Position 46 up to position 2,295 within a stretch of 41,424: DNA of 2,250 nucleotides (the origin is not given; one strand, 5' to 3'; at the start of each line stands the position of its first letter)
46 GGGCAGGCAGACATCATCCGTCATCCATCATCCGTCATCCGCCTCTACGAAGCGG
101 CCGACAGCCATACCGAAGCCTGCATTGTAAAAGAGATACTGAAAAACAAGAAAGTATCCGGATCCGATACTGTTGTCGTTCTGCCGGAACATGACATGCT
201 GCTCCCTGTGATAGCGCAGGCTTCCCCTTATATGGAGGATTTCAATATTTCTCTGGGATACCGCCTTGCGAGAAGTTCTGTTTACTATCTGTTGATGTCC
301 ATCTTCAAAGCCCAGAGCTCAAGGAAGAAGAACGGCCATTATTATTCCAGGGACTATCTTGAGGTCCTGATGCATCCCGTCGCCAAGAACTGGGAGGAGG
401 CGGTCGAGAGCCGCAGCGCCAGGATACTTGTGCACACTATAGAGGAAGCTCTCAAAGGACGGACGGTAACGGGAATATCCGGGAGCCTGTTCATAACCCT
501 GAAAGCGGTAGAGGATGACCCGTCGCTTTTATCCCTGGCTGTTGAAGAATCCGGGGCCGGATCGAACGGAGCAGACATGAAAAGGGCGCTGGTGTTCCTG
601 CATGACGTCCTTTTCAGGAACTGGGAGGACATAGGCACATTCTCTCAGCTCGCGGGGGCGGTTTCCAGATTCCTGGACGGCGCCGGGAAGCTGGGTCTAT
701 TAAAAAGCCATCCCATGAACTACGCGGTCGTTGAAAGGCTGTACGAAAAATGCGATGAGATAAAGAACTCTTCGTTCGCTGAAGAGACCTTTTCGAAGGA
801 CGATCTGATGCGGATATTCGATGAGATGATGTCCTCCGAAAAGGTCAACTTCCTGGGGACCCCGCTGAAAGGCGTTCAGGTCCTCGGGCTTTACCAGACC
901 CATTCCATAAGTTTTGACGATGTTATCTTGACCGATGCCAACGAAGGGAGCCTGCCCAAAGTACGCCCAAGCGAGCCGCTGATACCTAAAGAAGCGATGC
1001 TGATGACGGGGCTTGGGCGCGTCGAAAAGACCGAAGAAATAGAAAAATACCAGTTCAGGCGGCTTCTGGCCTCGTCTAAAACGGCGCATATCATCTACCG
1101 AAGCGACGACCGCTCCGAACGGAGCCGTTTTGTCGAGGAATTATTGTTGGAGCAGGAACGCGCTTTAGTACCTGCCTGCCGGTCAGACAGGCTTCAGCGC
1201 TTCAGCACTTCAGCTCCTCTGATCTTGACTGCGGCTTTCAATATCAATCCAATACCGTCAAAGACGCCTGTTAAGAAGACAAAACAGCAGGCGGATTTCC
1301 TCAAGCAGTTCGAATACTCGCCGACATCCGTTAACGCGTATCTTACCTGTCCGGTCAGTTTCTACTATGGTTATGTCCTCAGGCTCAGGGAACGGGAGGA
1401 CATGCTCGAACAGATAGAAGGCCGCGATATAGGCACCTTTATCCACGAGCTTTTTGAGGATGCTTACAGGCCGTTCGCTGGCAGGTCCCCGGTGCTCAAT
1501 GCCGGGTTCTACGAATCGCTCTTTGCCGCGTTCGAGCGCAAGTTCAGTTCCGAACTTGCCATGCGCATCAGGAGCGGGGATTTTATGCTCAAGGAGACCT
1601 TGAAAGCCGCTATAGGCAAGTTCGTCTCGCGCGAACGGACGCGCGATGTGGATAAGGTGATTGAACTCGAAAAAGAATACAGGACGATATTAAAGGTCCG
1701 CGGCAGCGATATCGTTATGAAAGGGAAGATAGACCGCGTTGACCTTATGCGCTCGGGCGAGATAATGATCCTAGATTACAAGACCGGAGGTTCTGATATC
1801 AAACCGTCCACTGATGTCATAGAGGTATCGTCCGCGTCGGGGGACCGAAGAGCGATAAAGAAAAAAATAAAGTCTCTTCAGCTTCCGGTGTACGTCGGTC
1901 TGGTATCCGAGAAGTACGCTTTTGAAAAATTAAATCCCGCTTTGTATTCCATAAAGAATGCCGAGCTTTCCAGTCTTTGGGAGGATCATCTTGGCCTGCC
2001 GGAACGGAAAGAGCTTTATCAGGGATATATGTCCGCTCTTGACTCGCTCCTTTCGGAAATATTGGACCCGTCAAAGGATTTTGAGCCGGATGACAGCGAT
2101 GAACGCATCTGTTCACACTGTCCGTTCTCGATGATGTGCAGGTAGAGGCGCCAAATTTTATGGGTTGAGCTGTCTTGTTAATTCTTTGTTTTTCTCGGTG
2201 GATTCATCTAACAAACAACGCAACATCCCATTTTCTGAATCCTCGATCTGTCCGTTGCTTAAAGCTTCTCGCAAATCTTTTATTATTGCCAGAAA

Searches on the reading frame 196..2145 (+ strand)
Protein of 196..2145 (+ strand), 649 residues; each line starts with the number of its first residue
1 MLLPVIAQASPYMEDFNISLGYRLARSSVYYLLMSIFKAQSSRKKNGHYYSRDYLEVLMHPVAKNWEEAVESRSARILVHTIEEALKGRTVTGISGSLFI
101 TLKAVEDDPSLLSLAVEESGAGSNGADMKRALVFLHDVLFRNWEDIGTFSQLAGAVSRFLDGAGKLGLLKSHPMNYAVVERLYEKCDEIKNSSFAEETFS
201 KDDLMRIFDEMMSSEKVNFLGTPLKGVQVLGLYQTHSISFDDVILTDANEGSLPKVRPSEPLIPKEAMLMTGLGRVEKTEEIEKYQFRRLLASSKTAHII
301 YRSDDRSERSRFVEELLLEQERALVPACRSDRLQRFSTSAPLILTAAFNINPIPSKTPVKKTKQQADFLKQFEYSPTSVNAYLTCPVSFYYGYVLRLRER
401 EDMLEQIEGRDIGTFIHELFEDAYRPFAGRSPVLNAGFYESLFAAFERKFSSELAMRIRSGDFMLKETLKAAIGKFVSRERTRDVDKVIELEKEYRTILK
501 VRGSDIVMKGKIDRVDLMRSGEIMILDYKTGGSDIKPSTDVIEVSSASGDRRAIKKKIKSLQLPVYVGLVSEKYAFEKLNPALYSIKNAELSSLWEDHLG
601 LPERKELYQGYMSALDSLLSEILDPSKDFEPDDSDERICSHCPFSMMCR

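Call 3: search_protein_families(library=pfam, proteins=[window:196-2145:+], max_evalue=1)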
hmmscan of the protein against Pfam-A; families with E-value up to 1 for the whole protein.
window:196-2145:+ (649 aa): 1 family
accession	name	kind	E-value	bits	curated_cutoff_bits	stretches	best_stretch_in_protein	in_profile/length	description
PF12705.13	PDDEXK_1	-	1.1e-29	104.6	22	1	374-649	2-247/247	PD-(D/E)XK nuclease superfamily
